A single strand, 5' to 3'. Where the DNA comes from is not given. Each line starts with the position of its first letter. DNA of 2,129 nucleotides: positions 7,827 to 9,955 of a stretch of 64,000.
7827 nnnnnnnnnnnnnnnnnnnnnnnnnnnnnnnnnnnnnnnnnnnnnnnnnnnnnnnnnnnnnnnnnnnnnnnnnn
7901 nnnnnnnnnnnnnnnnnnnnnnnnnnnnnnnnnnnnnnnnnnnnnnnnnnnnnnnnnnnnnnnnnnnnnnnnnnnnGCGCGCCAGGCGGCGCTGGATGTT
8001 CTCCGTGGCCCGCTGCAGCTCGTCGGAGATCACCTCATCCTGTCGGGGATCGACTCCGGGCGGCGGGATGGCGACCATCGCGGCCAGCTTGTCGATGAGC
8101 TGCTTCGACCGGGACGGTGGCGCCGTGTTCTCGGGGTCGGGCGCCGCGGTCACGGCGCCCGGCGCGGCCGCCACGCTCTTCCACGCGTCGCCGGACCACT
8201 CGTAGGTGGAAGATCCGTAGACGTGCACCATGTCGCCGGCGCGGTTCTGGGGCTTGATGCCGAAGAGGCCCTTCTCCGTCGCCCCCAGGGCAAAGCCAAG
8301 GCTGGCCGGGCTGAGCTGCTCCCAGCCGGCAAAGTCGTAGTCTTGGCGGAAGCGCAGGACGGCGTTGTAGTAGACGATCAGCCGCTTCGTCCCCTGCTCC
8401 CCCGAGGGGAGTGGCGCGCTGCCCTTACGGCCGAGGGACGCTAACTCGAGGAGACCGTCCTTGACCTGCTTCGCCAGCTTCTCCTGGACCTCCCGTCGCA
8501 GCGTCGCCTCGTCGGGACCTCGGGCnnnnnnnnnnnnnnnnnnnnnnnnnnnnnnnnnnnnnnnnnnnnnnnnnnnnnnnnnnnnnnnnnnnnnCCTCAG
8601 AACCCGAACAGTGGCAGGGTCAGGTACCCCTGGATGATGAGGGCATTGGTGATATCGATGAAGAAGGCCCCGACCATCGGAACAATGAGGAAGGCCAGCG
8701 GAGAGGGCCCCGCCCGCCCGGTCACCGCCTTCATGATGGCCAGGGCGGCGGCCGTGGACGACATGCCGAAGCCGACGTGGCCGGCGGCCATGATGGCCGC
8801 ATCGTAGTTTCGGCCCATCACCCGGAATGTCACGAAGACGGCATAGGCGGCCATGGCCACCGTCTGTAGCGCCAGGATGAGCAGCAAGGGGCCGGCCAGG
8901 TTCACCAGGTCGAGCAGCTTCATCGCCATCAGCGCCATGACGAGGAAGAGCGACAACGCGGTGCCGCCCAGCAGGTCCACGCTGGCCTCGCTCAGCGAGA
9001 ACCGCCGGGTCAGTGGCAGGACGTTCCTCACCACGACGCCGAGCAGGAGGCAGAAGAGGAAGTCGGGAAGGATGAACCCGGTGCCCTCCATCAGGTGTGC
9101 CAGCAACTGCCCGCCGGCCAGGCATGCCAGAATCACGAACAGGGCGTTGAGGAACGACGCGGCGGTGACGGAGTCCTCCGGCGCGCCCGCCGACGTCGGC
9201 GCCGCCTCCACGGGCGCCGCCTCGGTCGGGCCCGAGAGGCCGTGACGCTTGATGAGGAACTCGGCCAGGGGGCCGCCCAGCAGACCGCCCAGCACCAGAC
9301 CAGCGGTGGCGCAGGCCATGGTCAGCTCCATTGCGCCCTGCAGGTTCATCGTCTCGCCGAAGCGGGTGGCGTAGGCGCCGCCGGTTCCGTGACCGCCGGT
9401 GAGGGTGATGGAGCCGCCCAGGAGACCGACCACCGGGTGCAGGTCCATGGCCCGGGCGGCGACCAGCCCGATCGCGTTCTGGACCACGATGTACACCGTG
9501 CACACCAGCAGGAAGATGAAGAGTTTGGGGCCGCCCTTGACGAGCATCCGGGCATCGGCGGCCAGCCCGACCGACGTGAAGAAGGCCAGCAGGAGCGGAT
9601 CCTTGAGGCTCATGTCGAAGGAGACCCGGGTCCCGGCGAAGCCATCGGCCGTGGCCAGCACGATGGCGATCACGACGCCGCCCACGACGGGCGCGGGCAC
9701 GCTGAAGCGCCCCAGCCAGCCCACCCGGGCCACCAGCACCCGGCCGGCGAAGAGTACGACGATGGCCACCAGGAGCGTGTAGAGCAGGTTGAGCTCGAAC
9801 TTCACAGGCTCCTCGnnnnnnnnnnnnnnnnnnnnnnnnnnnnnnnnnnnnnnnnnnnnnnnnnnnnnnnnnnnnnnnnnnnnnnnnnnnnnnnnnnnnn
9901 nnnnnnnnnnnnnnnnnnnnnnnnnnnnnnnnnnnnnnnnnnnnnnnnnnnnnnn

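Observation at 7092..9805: TAXI-type binding protein coupled to a GltS symporter rather than a TRAP permease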

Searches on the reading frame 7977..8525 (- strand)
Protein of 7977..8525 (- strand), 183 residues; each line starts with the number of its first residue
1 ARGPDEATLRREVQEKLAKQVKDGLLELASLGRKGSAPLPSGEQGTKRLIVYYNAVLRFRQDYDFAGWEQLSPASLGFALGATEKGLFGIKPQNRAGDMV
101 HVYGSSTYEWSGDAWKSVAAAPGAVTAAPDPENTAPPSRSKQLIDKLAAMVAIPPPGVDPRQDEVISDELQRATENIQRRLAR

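Call 53: search_protein_representatives(protein=window:7977-8525:-)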
Query: 183 residues. Proteins with E-value up to 0.001 (for the whole library): 251; up to 1e-10: 180; up to 1e-30: 20. The best 150 are listed.
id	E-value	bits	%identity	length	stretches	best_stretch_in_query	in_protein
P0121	1.5e-75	269.3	68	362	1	1-183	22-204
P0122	2.5e-70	252.4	68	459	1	14-183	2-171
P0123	6.9e-66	237.9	89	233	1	1-122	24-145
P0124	7.8e-63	227.9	62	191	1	2-166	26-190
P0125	5.9e-61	221.8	59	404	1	2-183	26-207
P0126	3.9e-54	199.6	54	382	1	1-183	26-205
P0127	4.6e-48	179.8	52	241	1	2-163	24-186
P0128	3.4e-47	177.0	50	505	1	2-182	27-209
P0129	2.1e-44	167.9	52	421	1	3-180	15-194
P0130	3.8e-44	167.1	46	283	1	1-183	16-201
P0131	1.2e-37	145.9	51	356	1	2-183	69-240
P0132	5.8e-37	143.7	46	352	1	1-180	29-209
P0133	1.9e-35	138.7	50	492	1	2-183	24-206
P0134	2.1e-34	135.3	49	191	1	1-134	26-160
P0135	3.1e-34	134.8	50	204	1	1-136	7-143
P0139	2.6e-31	125.3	43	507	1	1-183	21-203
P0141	1.2e-30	123.1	40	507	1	2-182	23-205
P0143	2.0e-28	115.9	58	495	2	71-180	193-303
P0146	1.1e-27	113.4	41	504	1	2-183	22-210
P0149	3.2e-27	111.9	37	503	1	2-182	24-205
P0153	3.4e-26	108.6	45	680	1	49-183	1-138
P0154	2.1e-25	106.0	38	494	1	4-183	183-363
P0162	3.6e-23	98.7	35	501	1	3-183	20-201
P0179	5.6e-20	88.3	33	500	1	1-183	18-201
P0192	7.7e-19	84.6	31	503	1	2-183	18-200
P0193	9.4e-19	84.4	30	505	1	2-182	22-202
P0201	8.0e-18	81.3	34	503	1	3-183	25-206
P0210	3.9e-17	79.1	40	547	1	12-148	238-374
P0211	4.0e-17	79.1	33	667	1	1-183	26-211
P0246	1.9e-14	70.3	31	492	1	1-183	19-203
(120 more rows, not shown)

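Call 54: list_cluster_members(proteins=[P0149, P0192, P0201, P0193, P0146, P0141, P0139, P0128, P0162, P0179])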
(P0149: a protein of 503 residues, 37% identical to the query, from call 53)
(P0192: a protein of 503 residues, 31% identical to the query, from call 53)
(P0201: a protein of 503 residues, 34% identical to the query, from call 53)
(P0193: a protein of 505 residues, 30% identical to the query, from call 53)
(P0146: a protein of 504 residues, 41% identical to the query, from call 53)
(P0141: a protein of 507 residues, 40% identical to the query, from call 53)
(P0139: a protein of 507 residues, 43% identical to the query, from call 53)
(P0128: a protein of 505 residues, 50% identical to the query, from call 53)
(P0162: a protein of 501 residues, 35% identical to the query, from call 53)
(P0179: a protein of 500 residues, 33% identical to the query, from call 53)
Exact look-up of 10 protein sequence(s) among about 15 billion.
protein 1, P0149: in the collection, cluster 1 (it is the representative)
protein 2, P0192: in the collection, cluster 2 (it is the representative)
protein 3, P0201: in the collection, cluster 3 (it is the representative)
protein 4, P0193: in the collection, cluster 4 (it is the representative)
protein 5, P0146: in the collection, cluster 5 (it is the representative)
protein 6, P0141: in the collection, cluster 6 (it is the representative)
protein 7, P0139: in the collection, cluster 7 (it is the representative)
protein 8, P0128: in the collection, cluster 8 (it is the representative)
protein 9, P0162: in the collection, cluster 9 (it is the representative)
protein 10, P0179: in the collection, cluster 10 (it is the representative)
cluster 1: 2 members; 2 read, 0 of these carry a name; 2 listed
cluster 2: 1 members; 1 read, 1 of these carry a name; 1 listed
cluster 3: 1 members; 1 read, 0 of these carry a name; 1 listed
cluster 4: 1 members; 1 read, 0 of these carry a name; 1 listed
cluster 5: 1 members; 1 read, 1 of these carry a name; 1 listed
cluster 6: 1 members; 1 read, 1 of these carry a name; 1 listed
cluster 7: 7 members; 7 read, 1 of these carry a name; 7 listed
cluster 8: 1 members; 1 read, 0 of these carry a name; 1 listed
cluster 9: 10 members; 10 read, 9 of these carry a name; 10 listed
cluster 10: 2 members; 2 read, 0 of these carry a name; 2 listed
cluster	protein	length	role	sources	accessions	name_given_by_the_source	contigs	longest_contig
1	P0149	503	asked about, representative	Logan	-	-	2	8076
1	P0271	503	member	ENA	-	-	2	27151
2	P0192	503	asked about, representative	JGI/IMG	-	TRAP transporter TAXI family solute receptor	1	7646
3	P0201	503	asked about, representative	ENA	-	-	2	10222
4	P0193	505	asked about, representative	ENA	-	-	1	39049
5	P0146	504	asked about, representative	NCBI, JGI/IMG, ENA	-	TRAP transporter TAXI family solute receptor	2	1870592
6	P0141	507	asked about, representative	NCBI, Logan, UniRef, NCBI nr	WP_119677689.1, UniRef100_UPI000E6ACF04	TAXI family TRAP transporter solute-binding subunit [Indioceanicola profundi] | TAXI family TRAP transporter solute-binding subunit n=1 Tax=Indioceanicola profundi ...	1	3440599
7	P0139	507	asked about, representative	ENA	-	-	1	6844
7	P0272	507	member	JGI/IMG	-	TRAP transporter TAXI family solute receptor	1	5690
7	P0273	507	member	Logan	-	-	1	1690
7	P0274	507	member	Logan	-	-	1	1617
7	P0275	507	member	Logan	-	-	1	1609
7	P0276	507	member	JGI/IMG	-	-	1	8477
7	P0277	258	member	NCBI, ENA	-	-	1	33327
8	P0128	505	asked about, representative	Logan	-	-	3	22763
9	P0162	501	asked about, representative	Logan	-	-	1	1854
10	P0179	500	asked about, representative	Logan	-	-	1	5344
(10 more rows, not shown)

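Call 67: search_protein_families(library=pfam, proteins=[P0211, P0153, P0210, P0154, P0143, P0141, P0193], max_evalue=0.001)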
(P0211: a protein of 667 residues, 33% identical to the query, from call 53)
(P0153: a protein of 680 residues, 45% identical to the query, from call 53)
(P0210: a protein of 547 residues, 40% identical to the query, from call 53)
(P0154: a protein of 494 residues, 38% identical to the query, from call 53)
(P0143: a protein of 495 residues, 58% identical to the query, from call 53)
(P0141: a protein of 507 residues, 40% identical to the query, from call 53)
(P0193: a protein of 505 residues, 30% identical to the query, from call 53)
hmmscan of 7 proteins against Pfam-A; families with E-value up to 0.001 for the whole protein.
P0211 (667 aa): 2 families
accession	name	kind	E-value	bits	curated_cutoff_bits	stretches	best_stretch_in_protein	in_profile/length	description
PF16868.10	NMT1_3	-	1.5e-46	159.8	27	1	219-502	2-289/289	NMT1-like family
PF12974.12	Phosphonate-bd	-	0.00019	21.3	27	1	300-398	83-183/242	ABC transporter, phosphonate, periplasmic substrate-binding protein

P0153 (680 aa): 4 families
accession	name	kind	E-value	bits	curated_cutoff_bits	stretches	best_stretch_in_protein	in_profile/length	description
PF16868.10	NMT1_3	-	6.4e-27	95.3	27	1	146-333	2-191/289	NMT1-like family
PF00916.26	Sulfate_transp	-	1.2e-26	93.8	23.2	1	471-608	34-170/380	Sulfate permease family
PF12974.12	Phosphonate-bd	-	1.6e-06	28.1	27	1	236-324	88-174/242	ABC transporter, phosphonate, periplasmic substrate-binding protein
PF09084.16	NMT1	-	4.4e-06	27.2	20.5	1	224-308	63-147/216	NMT1/THI5 like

P0210 (547 aa): 2 families
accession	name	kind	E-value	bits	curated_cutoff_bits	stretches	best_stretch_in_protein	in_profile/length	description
PF03616.19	Glt_symporter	-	1.6e-36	126.3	26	1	15-153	214-352/368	Sodium/glutamate symporter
PF16868.10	NMT1_3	-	9.9e-13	48.8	27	1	432-504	26-98/289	NMT1-like family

P0154 (494 aa): 1 family
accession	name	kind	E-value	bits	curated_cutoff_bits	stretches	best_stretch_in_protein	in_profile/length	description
PF03616.19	Glt_symporter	-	1.2e-19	70.7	26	1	1-85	245-330/368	Sodium/glutamate symporter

P0143 (495 aa): 2 families
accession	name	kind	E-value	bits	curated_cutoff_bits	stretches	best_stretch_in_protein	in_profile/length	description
PF03616.19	Glt_symporter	-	4.7e-42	144.4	26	1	2-165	135-301/368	Sodium/glutamate symporter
PF16868.10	NMT1_3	-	2.7e-23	83.5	27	1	313-427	1-118/289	NMT1-like family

P0141 (507 aa): 4 families
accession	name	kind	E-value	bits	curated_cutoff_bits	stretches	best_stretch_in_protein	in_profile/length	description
PF16868.10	NMT1_3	-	1.3e-56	192.8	27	1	213-492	1-284/289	NMT1-like family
PF12974.12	Phosphonate-bd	-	1.7e-09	37.8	27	1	254-372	45-161/242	ABC transporter, phosphonate, periplasmic substrate-binding protein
PF09084.16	NMT1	-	5.3e-08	33.4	20.5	1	274-376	49-149/216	NMT1/THI5 like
PF13379.11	NMT1_2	-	0.00063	20.1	24.7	0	219-372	16-177/252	NMT1-like family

P0193 (505 aa): 3 families
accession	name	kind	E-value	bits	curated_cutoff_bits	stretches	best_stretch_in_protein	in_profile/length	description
PF16868.10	NMT1_3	-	3.4e-47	161.9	27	1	222-490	17-285/289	NMT1-like family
PF09084.16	NMT1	-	2.6e-09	37.7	20.5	1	249-399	35-174/216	NMT1/THI5 like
PF12974.12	Phosphonate-bd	-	2e-07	31.1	27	1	298-399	88-192/242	ABC transporter, phosphonate, periplasmic substrate-binding protein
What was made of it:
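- The full-length hits are nearly all about 485-525 aa with the domain at the N terminus, and all seven hits scanned carried a TAXI and/or GltS domain (calls 53, 67).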

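Call 72: find_encoding_contigs(protein=P0141, flank=8000, max_places=1)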
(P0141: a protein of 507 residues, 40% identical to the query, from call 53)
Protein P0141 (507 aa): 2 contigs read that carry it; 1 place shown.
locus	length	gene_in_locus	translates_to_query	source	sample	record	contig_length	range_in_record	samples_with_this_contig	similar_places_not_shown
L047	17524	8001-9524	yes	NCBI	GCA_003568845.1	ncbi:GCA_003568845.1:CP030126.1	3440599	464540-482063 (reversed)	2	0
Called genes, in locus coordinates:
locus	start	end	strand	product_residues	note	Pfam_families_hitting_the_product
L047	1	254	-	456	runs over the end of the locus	PF13379:NMT1_2, PF09084:NMT1 (faint)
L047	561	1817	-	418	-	PF13379:NMT1_2, PF09084:NMT1 (weak)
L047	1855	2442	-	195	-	PF00072:Response_reg, PF03861:ANTAR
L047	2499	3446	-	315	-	PF00561:Abhydrolase_1, PF00975:Thioesterase (faint), PF12146:Hydrolase_4, PF12697:Abhydrolase_6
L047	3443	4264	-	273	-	PF00106:adh_short, PF08659:KR, PF13561:adh_short_C2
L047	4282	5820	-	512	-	PF01946:Thi4 (faint), PF07992:Pyr_redox_2 (faint), PF13450:NAD_binding_8 (weak), PF13738:Pyr_redox_3 (weak), PF00743:FMO-like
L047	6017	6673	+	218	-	PF00440:TetR_N, PF13972:TetR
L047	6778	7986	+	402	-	PF03616:Glt_symporter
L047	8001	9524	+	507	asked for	PF16868:NMT1_3, PF12974:Phosphonate-bd, PF09084:NMT1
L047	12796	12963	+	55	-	-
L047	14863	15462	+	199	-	-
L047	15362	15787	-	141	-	PF07370:DUF1489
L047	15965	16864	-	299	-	PF00682:HMGL-like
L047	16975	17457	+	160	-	PF00583:Acetyltransf_1, PF13508:Acetyltransf_7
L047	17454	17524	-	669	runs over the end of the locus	PF00289:Biotin_carb_N, PF02222:ATP-grasp, PF02786:CPSase_L_D2, PF07478:Dala_Dala_lig_C, PF02785:Biotin_carb_C, PF21139:BT_MCC_alpha, PF00364:Biotin_lipoyl, PF25917:BSH_RND (weak)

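Call 73: find_encoding_contigs(protein=P0146, flank=6000, max_places=1)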
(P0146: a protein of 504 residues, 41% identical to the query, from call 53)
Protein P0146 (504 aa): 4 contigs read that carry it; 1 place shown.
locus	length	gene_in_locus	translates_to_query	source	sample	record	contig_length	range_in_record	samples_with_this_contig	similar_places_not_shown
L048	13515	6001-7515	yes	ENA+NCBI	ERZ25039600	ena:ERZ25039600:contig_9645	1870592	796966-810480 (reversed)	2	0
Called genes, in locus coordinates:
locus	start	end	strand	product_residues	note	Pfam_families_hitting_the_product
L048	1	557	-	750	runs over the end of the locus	PF20256:MoCoBD_2, PF02738:MoCoBD_1, PF20256:MoCoBD_2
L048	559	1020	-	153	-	PF00111:Fer2, PF13085:Fer2_3 (weak), PF01799:Fer2_2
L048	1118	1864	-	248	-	PF04191:PEMT (weak)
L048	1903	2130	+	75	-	-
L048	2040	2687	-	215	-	PF03006:HlyIII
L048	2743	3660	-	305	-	PF12146:Hydrolase_4, PF00561:Abhydrolase_1, PF00756:Esterase (weak), PF12697:Abhydrolase_6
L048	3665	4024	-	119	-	-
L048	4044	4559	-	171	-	-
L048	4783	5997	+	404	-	PF03616:Glt_symporter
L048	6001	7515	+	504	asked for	PF16868:NMT1_3, PF09084:NMT1 (weak), PF12974:Phosphonate-bd (weak)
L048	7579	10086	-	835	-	PF03979:Sigma70_r1_1, PF00140:Sigma70_r1_2, PF04546:Sigma70_ner, PF04542:Sigma70_r2, PF04539:Sigma70_r3, PF04545:Sigma70_r4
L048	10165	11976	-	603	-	PF01807:Zn_ribbon_DnaG, PF08275:DNAG_N, PF01751:Toprim, PF13155:Toprim_2, PF13362:Toprim_3 (weak), PF13662:Toprim_4, PF10410:DnaB_bind, PF08278:DnaG_DnaB_bind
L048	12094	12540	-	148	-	PF09424:YqeY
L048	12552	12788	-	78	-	PF01165:Ribosomal_S21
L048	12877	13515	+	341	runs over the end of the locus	PF00814:TsaD, PF22521:HypF_C_2 (faint)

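Call 74: find_encoding_contigs(protein=P0193, flank=6000, max_places=1)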
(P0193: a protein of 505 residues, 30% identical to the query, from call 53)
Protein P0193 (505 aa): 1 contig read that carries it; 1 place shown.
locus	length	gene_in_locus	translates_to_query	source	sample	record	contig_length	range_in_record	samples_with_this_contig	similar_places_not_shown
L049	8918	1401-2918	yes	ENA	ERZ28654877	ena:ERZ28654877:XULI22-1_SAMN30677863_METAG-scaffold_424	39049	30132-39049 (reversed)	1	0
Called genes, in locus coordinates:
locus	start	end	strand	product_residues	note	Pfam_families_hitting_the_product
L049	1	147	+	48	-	?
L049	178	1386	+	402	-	PF03616:Glt_symporter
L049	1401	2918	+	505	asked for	PF12974:Phosphonate-bd (weak), PF16868:NMT1_3, PF09084:NMT1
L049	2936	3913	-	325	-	PF00582:Usp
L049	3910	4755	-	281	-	PF21088:MS_channel_1st (weak), PF00924:MS_channel_2nd, PF21082:MS_channel_3rd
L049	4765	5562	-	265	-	PF04254:DUF432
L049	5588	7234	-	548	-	PF00361:Proton_antipo_M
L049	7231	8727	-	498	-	PF00662:Proton_antipo_N (weak), PF00361:Proton_antipo_M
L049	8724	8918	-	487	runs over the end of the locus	PF00361:Proton_antipo_M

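Call 75: find_encoding_contigs(protein=P0246, flank=6000, max_places=1)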
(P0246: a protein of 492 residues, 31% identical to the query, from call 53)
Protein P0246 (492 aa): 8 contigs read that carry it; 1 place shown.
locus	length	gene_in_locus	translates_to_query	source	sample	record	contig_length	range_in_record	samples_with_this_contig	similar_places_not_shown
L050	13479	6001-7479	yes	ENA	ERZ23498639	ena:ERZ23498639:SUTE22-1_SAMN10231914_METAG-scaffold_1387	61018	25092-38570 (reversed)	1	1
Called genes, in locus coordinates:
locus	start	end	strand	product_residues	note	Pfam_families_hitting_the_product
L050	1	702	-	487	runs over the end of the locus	PF00069:Pkinase, PF03109:ABC1 (faint), PF07714:PK_Tyr_Ser-Thr, PF01636:APH (faint)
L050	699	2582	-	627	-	PF00912:Transgly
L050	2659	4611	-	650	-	PF16177:ACAS_N, PF00501:AMP-binding, PF13193:AMP-binding_C (faint)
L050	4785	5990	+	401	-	PF03616:Glt_symporter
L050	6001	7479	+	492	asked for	PF16868:NMT1_3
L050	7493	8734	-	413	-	PF00155:Aminotran_1_2, PF01212:Beta_elim_lyase (weak)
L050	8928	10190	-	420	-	PF13174:TPR_6 (faint), PF13432:TPR_16 (faint), PF13428:TPR_14 (faint), PF14559:TPR_19 (faint)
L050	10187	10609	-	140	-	PF09424:YqeY, PF02637:GatB_Yqey (weak)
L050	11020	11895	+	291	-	PF01634:HisG, PF08029:HisG_C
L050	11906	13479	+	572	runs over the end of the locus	PF00155:Aminotran_1_2, PF13242:Hydrolase_like (faint), PF00702:Hydrolase, PF13419:HAD_2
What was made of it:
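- Four further relatives, only 30-41% identical over the N-terminal domain and helical linker and including the cultured Indioceanicola profundi, show the same pair (calls 72-75).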

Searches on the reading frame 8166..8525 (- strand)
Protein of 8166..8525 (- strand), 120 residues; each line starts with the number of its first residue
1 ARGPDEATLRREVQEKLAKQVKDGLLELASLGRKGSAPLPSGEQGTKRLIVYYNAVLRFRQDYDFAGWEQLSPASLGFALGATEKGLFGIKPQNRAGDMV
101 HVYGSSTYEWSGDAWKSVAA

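Call 41: predict_structure(alignment_id=A2)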
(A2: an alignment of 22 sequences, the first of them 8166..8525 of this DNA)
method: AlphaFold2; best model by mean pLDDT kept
length: 120 residues; sequences in the alignment: 22
mean_pLDDT: 91.2   pTM: 0.83
mean pLDDT of the five models: 91.2, 90.3, 90.2, 89.9, 89.5
residues with pLDDT >= 90: 88; 70-90: 29; 50-70: 3; < 50: 0
segments of 3 or more residues with pLDDT < 50: none
pLDDT, mean of each block of 10 residues (from residue 1): 87 94 95 94 87 97 85 91 90 96 95 83
secondary structure, 60 per line:
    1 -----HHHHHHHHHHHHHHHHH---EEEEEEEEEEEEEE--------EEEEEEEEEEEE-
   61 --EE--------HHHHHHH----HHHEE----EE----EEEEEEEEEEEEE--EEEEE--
elements in order: H6-22 E26-39 E48-59 H73-79 E99-111 E114-118
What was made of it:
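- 8172..8525 (-): N-terminal alpha/beta domain (NTD, residues 24-141): one long helix packed on a curved antiparallel sheet. AF2 model of the NTD alone has pLDDT 91.2 and pTM 0.83 (call 41).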

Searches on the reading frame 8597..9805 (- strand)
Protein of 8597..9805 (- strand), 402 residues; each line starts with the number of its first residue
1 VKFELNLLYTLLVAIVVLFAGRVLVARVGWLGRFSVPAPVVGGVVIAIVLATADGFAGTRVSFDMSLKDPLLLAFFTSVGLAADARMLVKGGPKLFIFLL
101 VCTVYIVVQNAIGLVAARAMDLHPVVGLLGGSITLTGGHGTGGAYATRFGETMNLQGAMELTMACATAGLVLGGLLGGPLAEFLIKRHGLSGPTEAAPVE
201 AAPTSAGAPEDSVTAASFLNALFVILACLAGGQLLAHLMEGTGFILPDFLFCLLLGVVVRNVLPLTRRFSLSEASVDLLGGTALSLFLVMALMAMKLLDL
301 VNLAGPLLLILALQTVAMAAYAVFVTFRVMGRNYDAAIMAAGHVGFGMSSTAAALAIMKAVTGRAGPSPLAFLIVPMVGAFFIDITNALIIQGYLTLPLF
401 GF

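Call 4: search_protein_families(library=pfam, proteins=[window:8597-9805:-], max_evalue=0.01)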
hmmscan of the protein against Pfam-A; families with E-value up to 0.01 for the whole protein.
window:8597-9805:- (402 aa): 1 family
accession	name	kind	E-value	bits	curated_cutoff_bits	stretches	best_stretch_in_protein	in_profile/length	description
PF03616.19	Glt_symporter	-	8.5e-119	397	26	1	4-366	2-367/368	Sodium/glutamate symporter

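Call 5: search_protein_families(library=ncbifam, proteins=[window:8597-9805:-], max_evalue=0.01)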
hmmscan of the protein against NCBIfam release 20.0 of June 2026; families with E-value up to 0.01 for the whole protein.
window:8597-9805:- (402 aa): 1 family
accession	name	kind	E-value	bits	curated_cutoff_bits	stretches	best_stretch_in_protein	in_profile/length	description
TIGR00210.1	gltS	equivalog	5e-130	433.8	310.75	1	3-398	1-397/398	sodium/glutamate symporter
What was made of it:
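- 8597..9805 (-): gltS, a Na+/glutamate symporter of the ESS family (TC 2.A.27), 402 aa. TIGR00210 equivalog at 433.8 bits (cutoff 310.75) and PF03616 at 397 bits (calls 4, 5).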
